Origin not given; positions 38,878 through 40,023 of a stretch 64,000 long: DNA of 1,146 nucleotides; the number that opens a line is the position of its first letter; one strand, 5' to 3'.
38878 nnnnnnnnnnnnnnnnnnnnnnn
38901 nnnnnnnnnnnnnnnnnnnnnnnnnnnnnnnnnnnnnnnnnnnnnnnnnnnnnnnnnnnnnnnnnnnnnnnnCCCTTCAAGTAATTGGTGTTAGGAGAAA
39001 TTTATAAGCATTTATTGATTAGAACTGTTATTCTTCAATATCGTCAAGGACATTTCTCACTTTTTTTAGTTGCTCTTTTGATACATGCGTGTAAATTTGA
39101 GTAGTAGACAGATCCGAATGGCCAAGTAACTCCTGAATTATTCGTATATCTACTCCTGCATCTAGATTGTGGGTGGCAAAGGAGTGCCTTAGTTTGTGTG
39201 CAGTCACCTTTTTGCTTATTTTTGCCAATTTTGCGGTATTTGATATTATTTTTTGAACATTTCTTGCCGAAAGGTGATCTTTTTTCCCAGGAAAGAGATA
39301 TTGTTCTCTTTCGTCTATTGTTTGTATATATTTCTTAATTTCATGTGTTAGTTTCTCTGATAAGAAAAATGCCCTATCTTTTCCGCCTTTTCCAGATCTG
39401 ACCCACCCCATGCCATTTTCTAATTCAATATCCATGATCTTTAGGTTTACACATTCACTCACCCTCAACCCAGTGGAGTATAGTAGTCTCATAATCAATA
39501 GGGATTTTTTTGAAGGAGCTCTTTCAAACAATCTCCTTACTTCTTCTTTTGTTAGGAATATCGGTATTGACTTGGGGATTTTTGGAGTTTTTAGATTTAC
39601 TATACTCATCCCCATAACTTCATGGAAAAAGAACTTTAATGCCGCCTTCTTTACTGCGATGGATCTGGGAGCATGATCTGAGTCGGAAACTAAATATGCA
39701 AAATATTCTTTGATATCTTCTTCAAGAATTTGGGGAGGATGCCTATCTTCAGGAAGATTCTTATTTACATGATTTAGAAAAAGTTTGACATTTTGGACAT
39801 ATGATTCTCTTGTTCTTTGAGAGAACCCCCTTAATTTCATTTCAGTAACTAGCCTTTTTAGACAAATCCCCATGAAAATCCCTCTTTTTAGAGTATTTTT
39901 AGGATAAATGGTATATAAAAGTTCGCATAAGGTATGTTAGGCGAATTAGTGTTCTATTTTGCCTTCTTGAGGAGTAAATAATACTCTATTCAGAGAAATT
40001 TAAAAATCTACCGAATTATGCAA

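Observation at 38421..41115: GC-elevated five-gene block carrying a tyrosine recombinase: integrated element or atypically placed XerA?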

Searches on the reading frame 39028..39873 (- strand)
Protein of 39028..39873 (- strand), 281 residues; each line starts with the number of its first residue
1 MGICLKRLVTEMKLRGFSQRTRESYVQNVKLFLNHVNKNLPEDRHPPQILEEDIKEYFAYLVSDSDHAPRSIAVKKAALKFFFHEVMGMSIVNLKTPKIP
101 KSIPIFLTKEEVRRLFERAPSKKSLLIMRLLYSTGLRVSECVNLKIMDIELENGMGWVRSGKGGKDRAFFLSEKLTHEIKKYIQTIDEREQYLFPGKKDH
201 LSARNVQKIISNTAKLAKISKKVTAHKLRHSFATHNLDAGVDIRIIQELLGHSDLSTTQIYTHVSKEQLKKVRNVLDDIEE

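Call 4: search_protein_families(library=pfam, proteins=[window:39028-39873:-], max_evalue=0.01)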
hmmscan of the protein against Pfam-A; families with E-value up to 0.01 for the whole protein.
window:39028-39873:- (281 aa): 4 families
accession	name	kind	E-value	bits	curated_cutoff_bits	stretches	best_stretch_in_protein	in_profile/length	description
PF00589.27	Phage_integrase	-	1.3e-45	155.7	27.1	1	106-267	2-171/172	Phage integrase family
PF13495.12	Phage_int_SAM_4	-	6.8e-16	58.9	27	1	5-88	2-80/85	Phage integrase, N-terminal SAM-like domain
PF02899.23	Phage_int_SAM_1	-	3.3e-05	24.5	22.3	1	15-85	12-78/83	Phage integrase, N-terminal SAM-like domain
PF16795.10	Phage_integr_3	-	0.0028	18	27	0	106-144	3-43/161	Archaeal phage integrase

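Call 7: search_protein_families(library=ncbifam, proteins=[window:39028-39873:-], max_evalue=0.01)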
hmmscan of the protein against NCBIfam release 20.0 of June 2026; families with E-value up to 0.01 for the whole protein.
window:39028-39873:- (281 aa): 14 families
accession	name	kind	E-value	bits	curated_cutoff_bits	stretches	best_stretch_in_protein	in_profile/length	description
NF040815.2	recomb_XerA_Arch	equivalog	4.2e-76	256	220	1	8-272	3-262/263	site-specific tyrosine recombinase/integron integrase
TIGR02249.1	integrase_gron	subfamily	1.1e-63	215.5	265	2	5-187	2-181/315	integron integrase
TIGR02224.1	recomb_XerC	equivalog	1.2e-60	205.4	335.15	1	15-272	11-285/295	tyrosine recombinase XerC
TIGR02225.1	recomb_XerD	equivalog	1.7e-60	204.9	329.6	1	14-273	9-283/290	site-specific tyrosine recombinase XerD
NF001399.0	PRK00283.1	subfamily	1.2e-57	195.4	279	1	15-272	20-291/300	tyrosine recombinase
NF011946.0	PRK15417.1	equivalog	3.4e-39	135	435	2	7-181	19-190/337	integron integrase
NF002331.0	PRK01287.1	subfamily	2.3e-34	118.9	371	1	6-273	31-321/365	site-specific tyrosine recombinase XerC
NF003462.0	PRK05084.1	equivalog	3.3e-26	91.9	267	1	115-275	189-355/360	tyrosine recombinase XerS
NF007370.0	PRK09870.1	subfamily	7.3e-16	58.4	221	1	106-264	12-179/200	tyrosine-type DNA invertase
NF007371.0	PRK09871.1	subfamily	4.9e-11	42.5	222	1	123-265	27-175/198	tyrosine-type DNA invertase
NF002685.0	PRK02436.1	equivalog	1.8e-09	37.8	178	1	15-257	12-239/245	site-specific tyrosine recombinase XerD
NF040693.1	recomb_GmtY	equivalog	6e-09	35.6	340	1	223-271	391-439/441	gamma-mobile-trio recombinase GmtY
NF041502.1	integrase_1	equivalog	7.8e-08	31.5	350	1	182-275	272-371/484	site-specific integrase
NF047926.1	integrase_GmtZ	equivalog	0.00027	19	600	1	199-271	406-477/784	gamma-mobile-trio integrase GmtZ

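Call 8: search_protein_families(library=phrogs, proteins=[window:39028-39873:-], max_evalue=0.01)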
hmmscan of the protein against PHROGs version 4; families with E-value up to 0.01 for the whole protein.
window:39028-39873:- (281 aa): 11 families
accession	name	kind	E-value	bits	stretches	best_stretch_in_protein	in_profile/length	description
phrog_1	-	integration and excision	4.7e-51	175.8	1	14-279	179-450/611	integrase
phrog_216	-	integration and excision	1e-47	163.7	1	106-278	55-238/301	integrase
phrog_7685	-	integration and excision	1.4e-15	58.5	1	167-279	129-238/240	integrase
phrog_7269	-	integration and excision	3.2e-10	40.8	1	204-271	11-76/89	integrase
phrog_5127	-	integration and excision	5.6e-09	36.9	1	15-252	134-321/355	integrase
phrog_23271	-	unknown function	1.7e-07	32.1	1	222-267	8-53/67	-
phrog_24775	-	unknown function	1e-05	26.6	1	209-265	14-70/101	-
phrog_34557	-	integration and excision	0.00011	23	1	219-268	121-170/183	integrase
phrog_35951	-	unknown function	0.00024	22.5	1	212-277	11-75/97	-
phrog_5830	-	integration and excision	0.00027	21.3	1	106-184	111-191/318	integrase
phrog_9208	-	integration and excision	0.0087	16.9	0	206-267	171-231/241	integrase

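Call 9: find_encoding_contigs(protein=window:39028-39873:-, flank=10000, max_places=10)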
Protein window:39028-39873:- (281 aa): 7 contigs read that carry it; 5 places shown.
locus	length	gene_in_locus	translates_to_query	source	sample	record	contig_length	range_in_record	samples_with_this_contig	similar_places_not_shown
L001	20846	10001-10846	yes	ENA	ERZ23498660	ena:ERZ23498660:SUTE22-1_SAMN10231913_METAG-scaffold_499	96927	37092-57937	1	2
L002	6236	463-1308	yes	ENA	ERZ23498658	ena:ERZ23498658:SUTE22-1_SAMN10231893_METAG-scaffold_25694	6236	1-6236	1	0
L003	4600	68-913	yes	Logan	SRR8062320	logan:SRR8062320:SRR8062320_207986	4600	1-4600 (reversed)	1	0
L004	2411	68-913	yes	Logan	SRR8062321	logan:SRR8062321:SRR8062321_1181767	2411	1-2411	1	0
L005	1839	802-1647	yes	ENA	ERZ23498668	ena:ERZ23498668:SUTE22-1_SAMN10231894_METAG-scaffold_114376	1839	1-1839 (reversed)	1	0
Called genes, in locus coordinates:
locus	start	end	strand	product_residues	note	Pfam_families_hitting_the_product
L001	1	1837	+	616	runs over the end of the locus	PF00493:MCM (faint), PF01078:Mg_chelatase, PF00158:Sigma54_activat, PF13654:AAA_32 (weak), PF07728:AAA_5 (weak), PF20436:LonB_AAA-LID (weak), PF05362:Lon_C, PF13541:ChlI, +6 more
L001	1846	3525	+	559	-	PF03485:Arg_tRNA_synt_N, PF00750:tRNA-synt_1d, PF05746:DALR_1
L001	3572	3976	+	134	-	-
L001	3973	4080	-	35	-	-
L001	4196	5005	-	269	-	PF00730:HhH-GPD, PF00633:HHH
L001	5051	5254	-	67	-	-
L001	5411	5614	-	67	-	-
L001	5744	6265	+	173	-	-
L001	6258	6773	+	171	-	-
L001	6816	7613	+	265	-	-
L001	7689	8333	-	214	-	-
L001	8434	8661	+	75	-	-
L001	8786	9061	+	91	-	-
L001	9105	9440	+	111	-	-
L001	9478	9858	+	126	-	-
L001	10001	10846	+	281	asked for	PF13495:Phage_int_SAM_4, PF00589:Phage_integrase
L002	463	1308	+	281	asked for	PF13495:Phage_int_SAM_4, PF00589:Phage_integrase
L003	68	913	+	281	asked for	PF13495:Phage_int_SAM_4, PF00589:Phage_integrase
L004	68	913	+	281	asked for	PF13495:Phage_int_SAM_4, PF00589:Phage_integrase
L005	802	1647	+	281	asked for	PF13495:Phage_int_SAM_4, PF00589:Phage_integrase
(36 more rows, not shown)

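Call 10: find_related_loci(query=window:39028-39873:-, collection=genome_contigs, flank=10000)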
Query window:39028-39873:- (281 aa) in genome_contigs; peptide patterns used: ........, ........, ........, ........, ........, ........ (x = any residue, [..] = any of these).
206 stretches matched a pattern; 102 encode a relative of the query (tblastn E <= 1e-3); the best 80 are kept; 80 distinct loci.
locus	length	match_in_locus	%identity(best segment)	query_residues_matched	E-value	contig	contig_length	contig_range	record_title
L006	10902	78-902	78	1-281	9e-144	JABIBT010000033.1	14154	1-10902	MAG: Candidatus Woesearchaeota archaeon isolate SI048_bin33 k141_1672364, whole genome shotgun sequence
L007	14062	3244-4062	74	3-281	1e-136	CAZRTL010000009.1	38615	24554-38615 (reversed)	MAG TPA_asm: Candidatus Woesearchaeota archaeon isolate binchicken_co141_573 genome assembly, contig: NODE_4635_length_3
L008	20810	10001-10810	69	5-279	4e-124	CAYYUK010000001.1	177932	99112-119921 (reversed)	MAG TPA_asm: Candidatus Woesearchaeota archaeon isolate binchicken_co28_228 genome assembly, contig: NODE_31_length_1779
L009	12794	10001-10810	70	5-279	1e-123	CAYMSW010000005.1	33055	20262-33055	MAG TPA_asm: Candidatus Woesearchaeota archaeon isolate SRP077602_co7_458 genome assembly, contig: NODE_6439_length_3305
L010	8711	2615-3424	70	5-279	2e-122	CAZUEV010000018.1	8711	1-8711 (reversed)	MAG TPA_asm: Candidatus Woesearchaeota archaeon isolate binchicken_co28_80 genome assembly, contig: NODE_5146_length_871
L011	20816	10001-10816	68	5-281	2e-118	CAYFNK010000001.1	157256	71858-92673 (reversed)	MAG TPA_asm: Candidatus Woesearchaeota archaeon isolate ERP019367_co1_17 genome assembly, contig: NODE_133_length_157256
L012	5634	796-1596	58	3-277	2e-98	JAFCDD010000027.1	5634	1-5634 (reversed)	Candidatus Woesearchaeota archaeon isolate Meg19_1012_Bin_325 Meg19_1012_Bin_325_scaffold_72124, whole genome shotgun se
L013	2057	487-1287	59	4-278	2e-103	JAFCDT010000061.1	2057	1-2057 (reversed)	Candidatus Woesearchaeota archaeon isolate Meg22_1012_Bin_105 Meg22_1012_Bin_105_scaffold_187612, whole genome shotgun s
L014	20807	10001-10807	55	5-279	7e-95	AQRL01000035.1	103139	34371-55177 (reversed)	Nanoarchaeota archaeon SCGC AAA011-G17 A11G17DRAFT_contig_3_0.4_C, whole genome shotgun sequence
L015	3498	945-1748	54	4-279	2e-91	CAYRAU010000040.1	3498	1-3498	MAG TPA_asm: Candidatus Woesearchaeota archaeon isolate SRP050083_co3_231 genome assembly, contig: NODE_42642_length_349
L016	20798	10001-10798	53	5-277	4e-87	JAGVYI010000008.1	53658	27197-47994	Candidatus Woesearchaeota archaeon isolate RIFCSPHIGHO2_01_FULL_39_22 rifcsphigho2_01_scaffold_2447, whole genome shotgu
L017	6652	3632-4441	50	4-281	2e-79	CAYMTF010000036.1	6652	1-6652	MAG TPA_asm: uncultured Methanosarcinales archaeon isolate SRP077602_co11_565 genome assembly, contig: NODE_15618_length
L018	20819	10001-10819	78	3-281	4e-142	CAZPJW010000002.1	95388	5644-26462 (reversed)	MAG TPA_asm: Candidatus Woesearchaeota archaeon isolate binchicken_co141_105 genome assembly, contig: NODE_743_length_95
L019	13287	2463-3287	42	15-280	3e-60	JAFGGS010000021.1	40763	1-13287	MAG: Candidatus Woesearchaeota archaeon isolate Zod_Metabat.140 k87_13747244, whole genome shotgun sequence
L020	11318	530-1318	41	11-279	2e-57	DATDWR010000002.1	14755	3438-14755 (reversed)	MAG TPA_asm: Candidatus Nanoarchaeia archaeon isolate SMAG_U8117 k141_1715600, whole genome shotgun sequence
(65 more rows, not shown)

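Call 49: search_solved_structures(query=window:39028-39873:-, max_evalue=1e-20, show_alignments=2)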
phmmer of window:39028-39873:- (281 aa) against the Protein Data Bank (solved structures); distinct sequences matched with E-value up to 1e-20: 6.
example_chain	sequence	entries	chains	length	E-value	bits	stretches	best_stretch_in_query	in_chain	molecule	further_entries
4a8e_A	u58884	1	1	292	2.1e-53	184.6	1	28-272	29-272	PROBABLE TYROSINE RECOMBINASE XERC-LIKE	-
5hxy_A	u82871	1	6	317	3.1e-41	144.7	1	18-271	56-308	Tyrosine recombinase XerA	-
2a3v_A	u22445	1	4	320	1.6e-40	142.4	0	12-184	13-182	site-specific recombinase IntI4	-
1a0p_A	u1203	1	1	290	8.2e-31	110.5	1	91-272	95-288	SITE-SPECIFIC RECOMBINASE XERD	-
5dcf_A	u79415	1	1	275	2.9e-27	98.9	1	124-272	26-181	Tyrosine recombinase XerD,DNA translocase FtsK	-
9i5v_14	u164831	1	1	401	4.2e-22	82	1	18-274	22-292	Ribosome-associated translation inhibitor RaiA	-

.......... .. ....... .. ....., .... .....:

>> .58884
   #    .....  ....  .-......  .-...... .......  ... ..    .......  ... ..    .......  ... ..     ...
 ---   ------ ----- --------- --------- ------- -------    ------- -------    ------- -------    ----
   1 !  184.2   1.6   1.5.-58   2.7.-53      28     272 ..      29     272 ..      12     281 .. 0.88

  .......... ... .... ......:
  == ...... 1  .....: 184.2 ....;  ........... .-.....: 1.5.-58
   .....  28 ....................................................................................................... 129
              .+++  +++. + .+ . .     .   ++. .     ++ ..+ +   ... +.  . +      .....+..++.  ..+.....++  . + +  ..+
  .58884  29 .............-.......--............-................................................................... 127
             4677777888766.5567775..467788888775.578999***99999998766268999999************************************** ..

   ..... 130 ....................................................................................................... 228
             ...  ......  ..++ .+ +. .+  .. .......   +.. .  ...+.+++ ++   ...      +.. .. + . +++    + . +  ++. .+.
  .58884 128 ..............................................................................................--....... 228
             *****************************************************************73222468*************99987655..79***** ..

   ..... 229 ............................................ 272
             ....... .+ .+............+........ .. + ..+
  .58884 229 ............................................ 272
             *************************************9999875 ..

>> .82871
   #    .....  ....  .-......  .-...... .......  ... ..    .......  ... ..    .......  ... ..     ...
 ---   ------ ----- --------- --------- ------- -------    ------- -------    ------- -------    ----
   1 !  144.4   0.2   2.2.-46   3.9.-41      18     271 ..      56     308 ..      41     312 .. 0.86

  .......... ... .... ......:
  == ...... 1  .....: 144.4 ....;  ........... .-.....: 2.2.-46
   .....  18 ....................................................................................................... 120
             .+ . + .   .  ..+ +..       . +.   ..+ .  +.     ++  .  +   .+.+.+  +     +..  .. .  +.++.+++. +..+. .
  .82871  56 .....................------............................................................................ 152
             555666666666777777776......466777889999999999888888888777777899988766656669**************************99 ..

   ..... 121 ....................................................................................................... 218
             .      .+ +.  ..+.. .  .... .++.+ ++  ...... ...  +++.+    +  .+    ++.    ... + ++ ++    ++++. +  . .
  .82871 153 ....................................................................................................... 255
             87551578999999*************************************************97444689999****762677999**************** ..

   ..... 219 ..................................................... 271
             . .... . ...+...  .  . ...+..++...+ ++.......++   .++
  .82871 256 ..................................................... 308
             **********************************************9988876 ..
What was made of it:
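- Closest known: Archaeal XerA/dif. Same: P. abyssi XerA is the best solved relative (call 49).
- The closest solved proteins are XerA of P. abyssi and T. acidophilum (call 49).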

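Call 71: search_protein_families(library=padloc, proteins=[L018:9525-9920:+, L018:9088-9486:+], max_evalue=0.01)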
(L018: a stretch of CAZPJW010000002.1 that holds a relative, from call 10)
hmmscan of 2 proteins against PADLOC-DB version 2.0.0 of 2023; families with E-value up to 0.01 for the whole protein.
L018:9525-9920:+ (131 aa): 0 families

L018:9088-9486:+ (132 aa): 0 families

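Call 72: search_protein_families(library=pfam, proteins=[L018:9525-9920:+, L018:9088-9486:+, L018:8344-8667:+, L018:8703-9017:+, L010:1594-2172:-, L009:9260-9607:-], max_evalue=0.01)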
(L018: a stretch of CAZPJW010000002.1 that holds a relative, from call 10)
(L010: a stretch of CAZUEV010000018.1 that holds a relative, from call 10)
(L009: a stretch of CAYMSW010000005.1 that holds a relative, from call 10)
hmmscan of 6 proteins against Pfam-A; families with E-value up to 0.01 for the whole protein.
L018:9525-9920:+ (131 aa): 0 families

L018:9088-9486:+ (132 aa): 0 families

L018:8344-8667:+ (107 aa): 0 families

L018:8703-9017:+ (104 aa): 0 families

L010:1594-2172:- (192 aa): 1 family
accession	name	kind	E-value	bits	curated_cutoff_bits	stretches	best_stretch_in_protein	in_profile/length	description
PF13581.12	HATPase_c_2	-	4.7e-09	36.8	27.4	1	80-190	35-127/127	Histidine kinase-like ATPase domain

L009:9260-9607:- (115 aa): 0 families
